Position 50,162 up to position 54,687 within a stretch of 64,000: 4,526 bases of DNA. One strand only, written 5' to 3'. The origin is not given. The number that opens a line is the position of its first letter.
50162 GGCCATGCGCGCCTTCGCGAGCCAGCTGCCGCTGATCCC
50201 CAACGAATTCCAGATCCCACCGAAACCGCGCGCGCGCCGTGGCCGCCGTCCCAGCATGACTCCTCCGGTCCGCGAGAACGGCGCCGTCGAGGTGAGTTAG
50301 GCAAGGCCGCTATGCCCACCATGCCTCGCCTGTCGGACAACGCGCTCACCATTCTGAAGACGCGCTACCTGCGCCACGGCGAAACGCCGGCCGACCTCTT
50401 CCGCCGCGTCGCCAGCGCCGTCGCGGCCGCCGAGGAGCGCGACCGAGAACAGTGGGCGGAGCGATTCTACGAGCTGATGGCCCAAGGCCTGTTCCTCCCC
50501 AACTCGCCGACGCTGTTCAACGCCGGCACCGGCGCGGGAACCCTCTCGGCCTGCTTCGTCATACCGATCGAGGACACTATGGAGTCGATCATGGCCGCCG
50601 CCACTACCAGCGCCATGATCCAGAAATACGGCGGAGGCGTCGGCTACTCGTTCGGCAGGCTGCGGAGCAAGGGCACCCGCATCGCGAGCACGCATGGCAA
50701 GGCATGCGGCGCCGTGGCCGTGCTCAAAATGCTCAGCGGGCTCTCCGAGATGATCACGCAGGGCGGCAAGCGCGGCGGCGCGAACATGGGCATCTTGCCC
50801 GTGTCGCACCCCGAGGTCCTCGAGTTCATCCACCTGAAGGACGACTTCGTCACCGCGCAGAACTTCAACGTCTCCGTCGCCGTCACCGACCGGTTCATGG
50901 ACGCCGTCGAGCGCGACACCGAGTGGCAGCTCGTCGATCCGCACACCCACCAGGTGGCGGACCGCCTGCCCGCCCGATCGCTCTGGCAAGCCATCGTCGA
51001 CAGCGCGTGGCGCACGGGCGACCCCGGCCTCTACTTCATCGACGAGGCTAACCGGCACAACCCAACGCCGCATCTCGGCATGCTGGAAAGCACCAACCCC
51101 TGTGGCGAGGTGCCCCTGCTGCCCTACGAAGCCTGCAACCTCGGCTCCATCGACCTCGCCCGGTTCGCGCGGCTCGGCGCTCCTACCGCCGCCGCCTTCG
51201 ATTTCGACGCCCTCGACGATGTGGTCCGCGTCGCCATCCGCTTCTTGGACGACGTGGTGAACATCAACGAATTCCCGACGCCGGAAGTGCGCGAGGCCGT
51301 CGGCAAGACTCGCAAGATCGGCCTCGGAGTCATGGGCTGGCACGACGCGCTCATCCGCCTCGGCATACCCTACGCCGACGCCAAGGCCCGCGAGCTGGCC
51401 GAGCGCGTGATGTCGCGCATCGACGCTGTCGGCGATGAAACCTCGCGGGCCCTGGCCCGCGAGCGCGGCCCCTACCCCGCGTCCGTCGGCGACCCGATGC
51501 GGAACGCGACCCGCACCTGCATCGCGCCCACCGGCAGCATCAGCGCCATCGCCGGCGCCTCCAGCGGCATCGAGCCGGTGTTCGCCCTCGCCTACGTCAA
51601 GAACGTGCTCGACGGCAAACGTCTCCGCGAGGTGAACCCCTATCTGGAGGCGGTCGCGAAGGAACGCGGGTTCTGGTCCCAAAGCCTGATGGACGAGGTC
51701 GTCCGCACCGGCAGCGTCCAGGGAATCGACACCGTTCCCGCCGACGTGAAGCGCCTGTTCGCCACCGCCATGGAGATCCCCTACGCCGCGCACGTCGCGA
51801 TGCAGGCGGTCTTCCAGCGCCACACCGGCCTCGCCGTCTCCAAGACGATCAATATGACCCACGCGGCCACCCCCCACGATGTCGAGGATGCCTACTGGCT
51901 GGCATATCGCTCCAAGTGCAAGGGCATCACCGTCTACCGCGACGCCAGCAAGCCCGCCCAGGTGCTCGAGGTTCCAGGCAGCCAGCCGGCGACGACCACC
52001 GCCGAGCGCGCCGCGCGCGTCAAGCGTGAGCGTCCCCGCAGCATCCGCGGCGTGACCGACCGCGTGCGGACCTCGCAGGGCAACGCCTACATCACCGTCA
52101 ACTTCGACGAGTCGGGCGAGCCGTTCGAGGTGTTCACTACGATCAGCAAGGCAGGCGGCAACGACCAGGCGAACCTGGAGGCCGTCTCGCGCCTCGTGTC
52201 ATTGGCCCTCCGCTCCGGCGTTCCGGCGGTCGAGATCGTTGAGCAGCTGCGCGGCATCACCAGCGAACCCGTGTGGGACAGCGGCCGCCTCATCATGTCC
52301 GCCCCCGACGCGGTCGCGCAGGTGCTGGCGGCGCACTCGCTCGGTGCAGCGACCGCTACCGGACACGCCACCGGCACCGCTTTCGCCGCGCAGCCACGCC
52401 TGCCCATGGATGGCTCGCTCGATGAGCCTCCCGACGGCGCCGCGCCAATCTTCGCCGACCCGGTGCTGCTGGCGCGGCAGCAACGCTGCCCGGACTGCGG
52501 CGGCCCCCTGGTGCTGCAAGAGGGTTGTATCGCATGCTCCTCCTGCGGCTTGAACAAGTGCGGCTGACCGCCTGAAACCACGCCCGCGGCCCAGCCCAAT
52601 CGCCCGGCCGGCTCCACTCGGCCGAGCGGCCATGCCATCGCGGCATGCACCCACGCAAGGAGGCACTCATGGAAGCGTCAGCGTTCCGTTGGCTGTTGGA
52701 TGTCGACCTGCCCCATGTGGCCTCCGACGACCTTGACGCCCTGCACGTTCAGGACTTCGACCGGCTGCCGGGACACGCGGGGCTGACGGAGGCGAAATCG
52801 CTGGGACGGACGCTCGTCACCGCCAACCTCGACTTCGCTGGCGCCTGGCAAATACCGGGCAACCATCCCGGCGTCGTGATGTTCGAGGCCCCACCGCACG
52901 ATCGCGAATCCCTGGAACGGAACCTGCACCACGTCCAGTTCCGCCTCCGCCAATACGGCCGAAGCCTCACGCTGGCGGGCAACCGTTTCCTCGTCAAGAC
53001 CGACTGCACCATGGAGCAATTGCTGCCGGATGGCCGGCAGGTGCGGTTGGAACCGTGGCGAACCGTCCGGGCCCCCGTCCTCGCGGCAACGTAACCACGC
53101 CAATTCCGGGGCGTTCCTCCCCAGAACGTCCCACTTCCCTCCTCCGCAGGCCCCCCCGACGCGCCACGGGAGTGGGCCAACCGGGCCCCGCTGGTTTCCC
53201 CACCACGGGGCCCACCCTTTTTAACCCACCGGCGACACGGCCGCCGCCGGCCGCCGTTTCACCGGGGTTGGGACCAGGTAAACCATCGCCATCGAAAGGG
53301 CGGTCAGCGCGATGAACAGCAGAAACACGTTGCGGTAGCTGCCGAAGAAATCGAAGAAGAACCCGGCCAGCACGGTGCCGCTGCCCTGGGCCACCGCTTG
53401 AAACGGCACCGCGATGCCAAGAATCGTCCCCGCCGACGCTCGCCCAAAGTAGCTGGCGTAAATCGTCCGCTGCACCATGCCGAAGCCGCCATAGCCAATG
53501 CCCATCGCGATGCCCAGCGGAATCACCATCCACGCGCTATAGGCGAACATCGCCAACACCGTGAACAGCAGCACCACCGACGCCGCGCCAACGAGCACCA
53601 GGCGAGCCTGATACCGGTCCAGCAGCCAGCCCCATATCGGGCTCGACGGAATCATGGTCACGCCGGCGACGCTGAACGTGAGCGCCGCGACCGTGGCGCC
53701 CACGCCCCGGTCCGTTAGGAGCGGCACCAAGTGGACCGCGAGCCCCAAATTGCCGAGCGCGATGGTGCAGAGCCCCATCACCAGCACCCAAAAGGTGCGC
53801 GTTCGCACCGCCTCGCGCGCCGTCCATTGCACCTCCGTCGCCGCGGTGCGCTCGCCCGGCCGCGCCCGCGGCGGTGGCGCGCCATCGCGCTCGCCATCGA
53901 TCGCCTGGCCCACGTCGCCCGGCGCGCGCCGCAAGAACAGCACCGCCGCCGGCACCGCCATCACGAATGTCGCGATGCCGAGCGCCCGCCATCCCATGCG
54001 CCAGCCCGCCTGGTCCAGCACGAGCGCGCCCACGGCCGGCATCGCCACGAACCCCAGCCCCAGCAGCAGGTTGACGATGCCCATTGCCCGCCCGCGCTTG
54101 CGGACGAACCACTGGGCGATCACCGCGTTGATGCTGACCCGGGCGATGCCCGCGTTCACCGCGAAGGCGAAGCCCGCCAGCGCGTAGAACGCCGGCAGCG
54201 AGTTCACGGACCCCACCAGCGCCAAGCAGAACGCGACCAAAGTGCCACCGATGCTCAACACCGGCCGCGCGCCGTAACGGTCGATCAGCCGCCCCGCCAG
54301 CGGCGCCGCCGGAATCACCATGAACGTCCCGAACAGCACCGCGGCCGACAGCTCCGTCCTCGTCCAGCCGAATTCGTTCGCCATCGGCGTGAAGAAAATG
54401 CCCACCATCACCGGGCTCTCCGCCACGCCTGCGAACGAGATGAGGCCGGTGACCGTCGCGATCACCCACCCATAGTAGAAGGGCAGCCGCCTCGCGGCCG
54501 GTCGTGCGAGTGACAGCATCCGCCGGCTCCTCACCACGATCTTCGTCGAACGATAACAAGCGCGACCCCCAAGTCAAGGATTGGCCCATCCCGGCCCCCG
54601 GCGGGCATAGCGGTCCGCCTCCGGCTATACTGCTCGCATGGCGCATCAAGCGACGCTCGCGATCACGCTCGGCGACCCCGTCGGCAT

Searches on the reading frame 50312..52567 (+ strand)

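Call 26: search_protein_families(library=pfam, proteins=[window:50312-52567:+], max_evalue=0.01)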
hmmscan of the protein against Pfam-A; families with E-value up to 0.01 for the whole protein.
window:50312-52567:+ (751 aa): 3 families
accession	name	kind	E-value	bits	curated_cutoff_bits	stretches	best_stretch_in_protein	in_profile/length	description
PF02867.20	Ribonuc_red_lgC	-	6.8e-129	431.3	23.9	2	79-390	1-338/523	Ribonucleotide reductase, barrel domain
PF00317.26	Ribonuc_red_lgN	-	4.3e-23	81.6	28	1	7-74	3-75/77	Ribonucleotide reductase, all-alpha domain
PF12637.14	TSCPD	-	3.9e-20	72.4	22.8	1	587-675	11-87/88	TSCPD domain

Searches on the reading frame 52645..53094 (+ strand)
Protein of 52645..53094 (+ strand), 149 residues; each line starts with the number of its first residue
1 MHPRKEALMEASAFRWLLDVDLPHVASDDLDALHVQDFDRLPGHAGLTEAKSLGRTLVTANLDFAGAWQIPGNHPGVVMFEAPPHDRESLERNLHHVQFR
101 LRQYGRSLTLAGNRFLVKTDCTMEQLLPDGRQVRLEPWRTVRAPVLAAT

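Call 26: search_protein_families(library=pfam, proteins=[window:52645-53094:+], max_evalue=0.01)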
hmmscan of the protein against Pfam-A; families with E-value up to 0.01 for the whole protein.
window:52645-53094:+ (149 aa): 1 family
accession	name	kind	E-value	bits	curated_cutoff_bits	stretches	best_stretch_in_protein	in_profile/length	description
PF18480.7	DUF5615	-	0.00017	21.9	23.8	1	15-96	2-90/110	Domain of unknown function (DUF5615)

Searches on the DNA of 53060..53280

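Call 49: search_rna_families(source=window, start=53060, end=53280, threshold=evalue, max_evalue=10)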
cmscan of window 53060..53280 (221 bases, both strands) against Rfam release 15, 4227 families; matches with E-value up to 10: 5.
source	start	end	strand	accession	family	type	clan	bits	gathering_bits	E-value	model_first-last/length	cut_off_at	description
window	53163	53216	+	RF02801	PyrR201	Gene; snRNA; snoRNA; HACA-box;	-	17.7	49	0.97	1-68/68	no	Pyrobaculum sRNA 201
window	53182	53214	-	RF01736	flg-Rhizobiales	Cis-reg;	-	17.1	55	0.15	1-33/141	no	flg-Rhizobiales RNA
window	53226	53260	-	RF01004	mir-557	Gene; miRNA;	-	14.7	93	1.4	1-69/69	no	mir-557 microRNA precursor family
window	53183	53213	-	RF01011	mir-605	Gene; miRNA;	-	12.9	98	9.2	27-57/82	no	mir-605 microRNA precursor family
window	53262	53278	-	RF02684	Twister-P5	Gene; ribozyme;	CL00120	12.1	37.6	3.5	42-58/58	no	Type-P5 twister ribozyme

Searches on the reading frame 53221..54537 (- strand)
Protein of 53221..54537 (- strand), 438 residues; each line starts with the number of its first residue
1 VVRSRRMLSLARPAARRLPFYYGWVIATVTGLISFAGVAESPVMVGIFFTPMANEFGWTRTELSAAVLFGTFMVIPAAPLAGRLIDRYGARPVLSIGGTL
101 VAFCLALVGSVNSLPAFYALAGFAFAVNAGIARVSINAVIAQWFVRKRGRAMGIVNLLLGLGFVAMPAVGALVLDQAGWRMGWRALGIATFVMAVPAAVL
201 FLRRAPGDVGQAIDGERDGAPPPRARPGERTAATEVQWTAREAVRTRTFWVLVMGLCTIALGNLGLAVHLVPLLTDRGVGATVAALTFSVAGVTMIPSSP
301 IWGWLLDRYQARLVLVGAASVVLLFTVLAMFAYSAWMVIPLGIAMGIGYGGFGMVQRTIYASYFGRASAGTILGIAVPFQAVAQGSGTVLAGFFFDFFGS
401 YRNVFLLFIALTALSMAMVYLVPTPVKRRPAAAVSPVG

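Call 26: search_protein_families(library=pfam, proteins=[window:53221-54537:-], max_evalue=0.01)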
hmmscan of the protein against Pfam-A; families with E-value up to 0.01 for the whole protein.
window:53221-54537:- (438 aa): 2 families
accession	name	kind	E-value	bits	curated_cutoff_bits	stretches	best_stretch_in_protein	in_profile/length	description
PF07690.21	MFS_1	-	1.8e-57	195.2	33.4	2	44-381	14-340/347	Major Facilitator Superfamily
PF12832.13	MFS_1_like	-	1.7e-08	34.4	25.2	2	273-331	25-83/373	MFS_1 like family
